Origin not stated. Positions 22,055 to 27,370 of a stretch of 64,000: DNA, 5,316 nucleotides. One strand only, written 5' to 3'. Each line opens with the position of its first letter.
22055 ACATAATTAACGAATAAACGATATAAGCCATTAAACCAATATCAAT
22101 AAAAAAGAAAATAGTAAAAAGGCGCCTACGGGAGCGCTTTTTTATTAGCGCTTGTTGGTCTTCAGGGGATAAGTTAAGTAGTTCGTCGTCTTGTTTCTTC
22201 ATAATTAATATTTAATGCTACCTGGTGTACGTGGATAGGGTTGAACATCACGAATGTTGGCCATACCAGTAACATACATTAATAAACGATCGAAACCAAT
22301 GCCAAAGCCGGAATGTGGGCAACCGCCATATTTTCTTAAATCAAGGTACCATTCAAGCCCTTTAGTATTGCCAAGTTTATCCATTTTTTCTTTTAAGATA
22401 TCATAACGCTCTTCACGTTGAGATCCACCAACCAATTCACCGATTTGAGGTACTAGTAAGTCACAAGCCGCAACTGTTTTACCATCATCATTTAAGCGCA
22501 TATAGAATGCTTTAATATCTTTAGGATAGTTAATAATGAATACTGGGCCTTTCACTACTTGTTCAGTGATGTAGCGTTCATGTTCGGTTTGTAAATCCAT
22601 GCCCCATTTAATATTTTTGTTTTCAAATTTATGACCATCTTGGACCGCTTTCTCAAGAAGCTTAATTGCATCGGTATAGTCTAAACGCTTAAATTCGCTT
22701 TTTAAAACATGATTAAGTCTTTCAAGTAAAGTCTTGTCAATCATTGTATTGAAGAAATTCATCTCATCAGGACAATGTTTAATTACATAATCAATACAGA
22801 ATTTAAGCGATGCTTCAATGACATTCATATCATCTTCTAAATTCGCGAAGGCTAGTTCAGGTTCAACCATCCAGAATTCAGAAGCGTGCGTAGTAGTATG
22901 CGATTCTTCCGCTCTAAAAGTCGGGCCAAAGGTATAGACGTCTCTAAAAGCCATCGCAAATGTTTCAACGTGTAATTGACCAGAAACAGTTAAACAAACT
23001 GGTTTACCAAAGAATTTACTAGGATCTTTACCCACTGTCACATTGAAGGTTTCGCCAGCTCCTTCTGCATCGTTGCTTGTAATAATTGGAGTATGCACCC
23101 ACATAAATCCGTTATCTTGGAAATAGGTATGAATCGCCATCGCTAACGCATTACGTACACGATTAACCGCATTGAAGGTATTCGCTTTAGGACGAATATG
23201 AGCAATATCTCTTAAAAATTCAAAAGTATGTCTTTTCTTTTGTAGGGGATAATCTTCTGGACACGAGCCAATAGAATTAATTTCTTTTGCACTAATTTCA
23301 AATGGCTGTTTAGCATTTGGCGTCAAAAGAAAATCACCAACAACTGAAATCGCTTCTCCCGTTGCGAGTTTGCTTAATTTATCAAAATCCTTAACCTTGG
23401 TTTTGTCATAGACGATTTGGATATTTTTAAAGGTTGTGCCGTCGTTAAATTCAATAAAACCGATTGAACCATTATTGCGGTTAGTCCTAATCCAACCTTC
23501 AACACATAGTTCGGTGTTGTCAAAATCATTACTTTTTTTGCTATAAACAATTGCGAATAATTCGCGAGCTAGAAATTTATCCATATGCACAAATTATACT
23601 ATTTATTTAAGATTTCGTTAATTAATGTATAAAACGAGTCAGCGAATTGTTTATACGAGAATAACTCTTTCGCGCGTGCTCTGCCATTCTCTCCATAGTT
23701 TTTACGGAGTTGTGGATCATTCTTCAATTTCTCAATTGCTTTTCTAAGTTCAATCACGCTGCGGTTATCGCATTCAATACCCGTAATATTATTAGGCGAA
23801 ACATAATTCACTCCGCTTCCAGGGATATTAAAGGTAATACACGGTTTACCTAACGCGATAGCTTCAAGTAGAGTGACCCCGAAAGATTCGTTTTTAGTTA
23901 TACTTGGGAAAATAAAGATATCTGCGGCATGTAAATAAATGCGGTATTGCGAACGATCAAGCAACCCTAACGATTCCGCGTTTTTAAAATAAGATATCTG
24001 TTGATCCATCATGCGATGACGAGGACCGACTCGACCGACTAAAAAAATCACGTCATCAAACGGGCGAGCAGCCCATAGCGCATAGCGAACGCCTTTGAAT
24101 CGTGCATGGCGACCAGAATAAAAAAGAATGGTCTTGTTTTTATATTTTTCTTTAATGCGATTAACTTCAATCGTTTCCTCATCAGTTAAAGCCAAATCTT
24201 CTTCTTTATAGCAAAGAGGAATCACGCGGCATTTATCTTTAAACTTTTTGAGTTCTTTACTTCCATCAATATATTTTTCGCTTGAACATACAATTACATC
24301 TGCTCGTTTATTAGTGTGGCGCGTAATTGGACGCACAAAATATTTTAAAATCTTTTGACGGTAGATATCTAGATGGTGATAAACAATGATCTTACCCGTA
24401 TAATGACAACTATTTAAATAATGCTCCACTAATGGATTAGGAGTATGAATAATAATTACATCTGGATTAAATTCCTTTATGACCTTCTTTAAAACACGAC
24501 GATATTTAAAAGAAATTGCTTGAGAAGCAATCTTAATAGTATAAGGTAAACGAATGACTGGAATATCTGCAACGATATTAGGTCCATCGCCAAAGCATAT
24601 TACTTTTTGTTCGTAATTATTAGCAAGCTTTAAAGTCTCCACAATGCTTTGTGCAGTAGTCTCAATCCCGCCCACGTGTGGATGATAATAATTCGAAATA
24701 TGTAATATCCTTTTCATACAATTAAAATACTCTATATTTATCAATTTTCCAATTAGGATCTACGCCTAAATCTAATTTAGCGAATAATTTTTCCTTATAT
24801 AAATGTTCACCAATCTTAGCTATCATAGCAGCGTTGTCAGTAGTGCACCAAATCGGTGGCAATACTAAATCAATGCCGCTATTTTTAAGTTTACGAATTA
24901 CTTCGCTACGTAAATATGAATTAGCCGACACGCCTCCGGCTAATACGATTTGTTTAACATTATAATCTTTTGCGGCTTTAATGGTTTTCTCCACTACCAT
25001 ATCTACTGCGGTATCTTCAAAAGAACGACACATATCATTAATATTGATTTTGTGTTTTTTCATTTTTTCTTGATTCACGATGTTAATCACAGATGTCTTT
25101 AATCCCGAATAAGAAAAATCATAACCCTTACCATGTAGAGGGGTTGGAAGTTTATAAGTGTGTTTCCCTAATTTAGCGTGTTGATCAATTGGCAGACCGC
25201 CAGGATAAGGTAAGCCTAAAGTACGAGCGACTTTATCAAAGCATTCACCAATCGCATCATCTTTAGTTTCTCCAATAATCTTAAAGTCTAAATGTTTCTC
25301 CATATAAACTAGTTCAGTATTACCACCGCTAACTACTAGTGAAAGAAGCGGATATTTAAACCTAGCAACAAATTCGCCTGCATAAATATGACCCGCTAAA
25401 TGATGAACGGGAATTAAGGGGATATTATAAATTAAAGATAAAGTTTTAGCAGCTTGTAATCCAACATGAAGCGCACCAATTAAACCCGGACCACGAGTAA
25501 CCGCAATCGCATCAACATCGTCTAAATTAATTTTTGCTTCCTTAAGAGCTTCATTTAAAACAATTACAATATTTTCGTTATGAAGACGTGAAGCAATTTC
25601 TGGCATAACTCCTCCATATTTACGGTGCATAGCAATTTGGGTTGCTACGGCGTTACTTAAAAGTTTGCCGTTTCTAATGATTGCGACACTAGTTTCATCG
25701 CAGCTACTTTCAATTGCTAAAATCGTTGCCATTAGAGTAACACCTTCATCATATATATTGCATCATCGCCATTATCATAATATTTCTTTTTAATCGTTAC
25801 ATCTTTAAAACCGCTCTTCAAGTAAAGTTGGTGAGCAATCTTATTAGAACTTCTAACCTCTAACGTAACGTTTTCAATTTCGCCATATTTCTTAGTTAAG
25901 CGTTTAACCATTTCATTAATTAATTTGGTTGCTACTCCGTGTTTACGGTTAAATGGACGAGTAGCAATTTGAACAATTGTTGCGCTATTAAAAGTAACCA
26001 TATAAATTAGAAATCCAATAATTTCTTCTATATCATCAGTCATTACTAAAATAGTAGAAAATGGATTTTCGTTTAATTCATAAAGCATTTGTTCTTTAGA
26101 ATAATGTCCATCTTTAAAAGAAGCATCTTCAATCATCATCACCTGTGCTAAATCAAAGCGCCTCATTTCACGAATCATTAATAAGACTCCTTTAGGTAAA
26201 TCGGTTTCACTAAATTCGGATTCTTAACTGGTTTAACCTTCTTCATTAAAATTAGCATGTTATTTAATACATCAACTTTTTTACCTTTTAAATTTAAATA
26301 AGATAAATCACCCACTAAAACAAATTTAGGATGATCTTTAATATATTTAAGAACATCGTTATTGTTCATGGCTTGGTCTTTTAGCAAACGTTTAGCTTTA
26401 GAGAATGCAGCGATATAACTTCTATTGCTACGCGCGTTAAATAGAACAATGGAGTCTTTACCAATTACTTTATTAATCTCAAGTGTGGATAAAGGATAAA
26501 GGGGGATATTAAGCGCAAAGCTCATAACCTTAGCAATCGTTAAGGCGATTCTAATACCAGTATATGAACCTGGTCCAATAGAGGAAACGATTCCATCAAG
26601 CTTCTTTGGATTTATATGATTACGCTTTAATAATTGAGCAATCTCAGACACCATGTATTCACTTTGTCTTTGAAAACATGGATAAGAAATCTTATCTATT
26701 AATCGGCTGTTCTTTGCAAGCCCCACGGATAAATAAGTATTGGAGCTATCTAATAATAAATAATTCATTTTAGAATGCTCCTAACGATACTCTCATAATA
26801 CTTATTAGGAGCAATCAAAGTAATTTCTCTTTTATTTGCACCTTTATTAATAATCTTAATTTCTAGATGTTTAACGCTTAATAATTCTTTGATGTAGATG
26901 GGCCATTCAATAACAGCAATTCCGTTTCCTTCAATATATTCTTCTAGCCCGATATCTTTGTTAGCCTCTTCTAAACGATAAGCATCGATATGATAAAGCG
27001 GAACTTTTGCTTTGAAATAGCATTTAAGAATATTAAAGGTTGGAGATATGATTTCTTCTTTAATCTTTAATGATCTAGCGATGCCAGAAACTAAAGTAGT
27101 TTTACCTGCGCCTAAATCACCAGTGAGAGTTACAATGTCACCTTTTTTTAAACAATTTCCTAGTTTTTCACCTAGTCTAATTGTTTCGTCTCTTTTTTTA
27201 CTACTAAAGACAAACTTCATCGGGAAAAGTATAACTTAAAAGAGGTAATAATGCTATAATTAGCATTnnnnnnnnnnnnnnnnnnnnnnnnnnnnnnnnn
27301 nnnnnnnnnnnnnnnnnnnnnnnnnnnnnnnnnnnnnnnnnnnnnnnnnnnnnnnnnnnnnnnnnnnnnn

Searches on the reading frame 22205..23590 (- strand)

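Call 67: search_protein_families(library=pfam, proteins=[window:22205-23590:-], max_evalue=0.000001)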
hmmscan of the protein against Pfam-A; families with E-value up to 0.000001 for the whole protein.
window:22205-23590:- (461 aa): 2 families
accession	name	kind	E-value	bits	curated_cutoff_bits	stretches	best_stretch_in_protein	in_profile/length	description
PF00152.25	tRNA-synt_2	-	7.7e-66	222.7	25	1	137-455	16-307/308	tRNA synthetases class II (D, K and N)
PF01336.31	tRNA_anti-codon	-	3.5e-08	33.7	27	1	30-105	3-73/75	OB-fold nucleic acid binding domain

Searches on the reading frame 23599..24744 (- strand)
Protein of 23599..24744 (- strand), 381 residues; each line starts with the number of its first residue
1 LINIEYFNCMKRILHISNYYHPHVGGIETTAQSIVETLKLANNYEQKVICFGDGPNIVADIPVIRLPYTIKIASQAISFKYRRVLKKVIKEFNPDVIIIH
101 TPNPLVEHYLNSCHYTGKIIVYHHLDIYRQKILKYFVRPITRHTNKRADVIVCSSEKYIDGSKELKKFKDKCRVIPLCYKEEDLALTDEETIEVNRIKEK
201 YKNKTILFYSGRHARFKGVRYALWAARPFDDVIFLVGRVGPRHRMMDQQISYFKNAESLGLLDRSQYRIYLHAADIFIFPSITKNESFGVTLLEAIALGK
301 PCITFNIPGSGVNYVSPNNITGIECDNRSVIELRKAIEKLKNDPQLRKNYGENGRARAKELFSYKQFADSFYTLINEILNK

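Call 40: search_protein_families(library=pfam, proteins=[window:23599-24744:-], max_evalue=0.001)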
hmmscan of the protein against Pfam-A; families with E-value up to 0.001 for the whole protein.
window:23599-24744:- (381 aa): 6 families
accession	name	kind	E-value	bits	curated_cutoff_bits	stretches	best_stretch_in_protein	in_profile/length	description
PF00534.26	Glycos_transf_1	-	2.9e-23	82.7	26.4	1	196-356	7-171/172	Glycosyl transferases group 1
PF13439.12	Glyco_transf_4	-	3.4e-17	63.4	28.5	1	24-176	1-163/170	Glycosyltransferase Family 4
PF13692.12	Glyco_trans_1_4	-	8.1e-16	59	27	1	206-343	3-142/142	Glycosyl transferases group 1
PF13477.12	Glyco_trans_4_2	-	8.1e-07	29.7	23.4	1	40-155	20-139/139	Glycosyl transferase 4-like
PF13579.12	Glyco_trans_4_4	-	4.3e-06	27.6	29.7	1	25-177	1-157/158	Glycosyl transferase 4-like domain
PF13524.12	Glyco_trans_1_2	-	0.00012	22.5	25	1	251-370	27-141/144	Glycosyl transferase-like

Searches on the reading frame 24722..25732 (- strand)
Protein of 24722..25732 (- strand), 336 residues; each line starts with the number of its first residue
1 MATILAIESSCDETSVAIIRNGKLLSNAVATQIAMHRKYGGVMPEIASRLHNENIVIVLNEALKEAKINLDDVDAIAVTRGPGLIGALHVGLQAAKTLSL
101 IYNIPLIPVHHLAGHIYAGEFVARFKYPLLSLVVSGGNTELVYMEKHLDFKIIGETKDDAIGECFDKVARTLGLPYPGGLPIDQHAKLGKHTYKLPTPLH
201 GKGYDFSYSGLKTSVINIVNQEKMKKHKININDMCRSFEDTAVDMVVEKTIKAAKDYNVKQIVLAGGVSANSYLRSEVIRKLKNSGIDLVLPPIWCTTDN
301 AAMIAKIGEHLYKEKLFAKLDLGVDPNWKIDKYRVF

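Call 40: search_protein_families(library=pfam, proteins=[window:24722-25732:-], max_evalue=0.001)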
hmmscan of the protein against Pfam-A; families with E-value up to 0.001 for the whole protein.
window:24722-25732:- (336 aa): 2 families
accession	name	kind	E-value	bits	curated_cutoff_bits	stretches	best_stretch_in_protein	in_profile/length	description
PF00814.31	TsaD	-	9.5e-93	311.1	24.8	1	23-306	1-264/264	tRNA N6-adenosine threonylcarbamoyltransferase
PF22521.2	HypF_C_2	-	5.9e-10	39.8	27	1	223-300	158-235/241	Carbamoyltransferase, Kae1-like Domain, second subdomain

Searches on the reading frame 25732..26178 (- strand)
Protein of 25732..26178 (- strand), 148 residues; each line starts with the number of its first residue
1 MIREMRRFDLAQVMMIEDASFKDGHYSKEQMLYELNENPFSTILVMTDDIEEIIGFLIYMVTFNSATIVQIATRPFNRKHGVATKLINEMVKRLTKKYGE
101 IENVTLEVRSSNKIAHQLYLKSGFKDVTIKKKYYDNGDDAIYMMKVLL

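Call 67: search_protein_families(library=pfam, proteins=[window:25732-26178:-], max_evalue=0.000001)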
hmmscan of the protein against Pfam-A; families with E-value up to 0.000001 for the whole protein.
window:25732-26178:- (148 aa): 3 families
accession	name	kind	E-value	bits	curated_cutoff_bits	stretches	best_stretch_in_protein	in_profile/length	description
PF00583.31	Acetyltransf_1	-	6.7e-13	49.4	20.7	1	28-124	17-116/116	Acetyltransferase (GNAT) family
PF13508.13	Acetyltransf_7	-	8.4e-10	39.3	27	1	41-125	3-83/84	Acetyltransferase (GNAT) domain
PF13673.13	Acetyltransf_10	-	1.6e-09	38.2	23.6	1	25-145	15-126/128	Acetyltransferase (GNAT) domain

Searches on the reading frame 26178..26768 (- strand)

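Call 67: search_protein_families(library=pfam, proteins=[window:26178-26768:-], max_evalue=0.000001)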
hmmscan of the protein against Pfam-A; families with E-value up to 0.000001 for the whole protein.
window:26178-26768:- (196 aa): 1 family
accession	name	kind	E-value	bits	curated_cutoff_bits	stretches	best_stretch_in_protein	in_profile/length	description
PF00814.31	TsaD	-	1e-16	61.9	24.8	1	36-136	30-140/264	tRNA N6-adenosine threonylcarbamoyltransferase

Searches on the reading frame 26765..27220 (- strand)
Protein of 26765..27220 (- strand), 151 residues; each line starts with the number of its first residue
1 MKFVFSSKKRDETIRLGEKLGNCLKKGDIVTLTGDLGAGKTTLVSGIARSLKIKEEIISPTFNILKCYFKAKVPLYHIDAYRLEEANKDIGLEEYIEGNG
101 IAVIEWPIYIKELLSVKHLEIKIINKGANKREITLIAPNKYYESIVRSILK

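Call 67: search_protein_families(library=pfam, proteins=[window:26765-27220:-], max_evalue=0.000001)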
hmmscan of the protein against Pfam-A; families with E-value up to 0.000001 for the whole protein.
window:26765-27220:- (151 aa): 1 family
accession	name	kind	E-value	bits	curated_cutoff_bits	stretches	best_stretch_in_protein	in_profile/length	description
PF02367.23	TsaE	-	2.8e-37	127.9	26.6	1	8-133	2-128/128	Threonylcarbamoyl adenosine biosynthesis protein TsaE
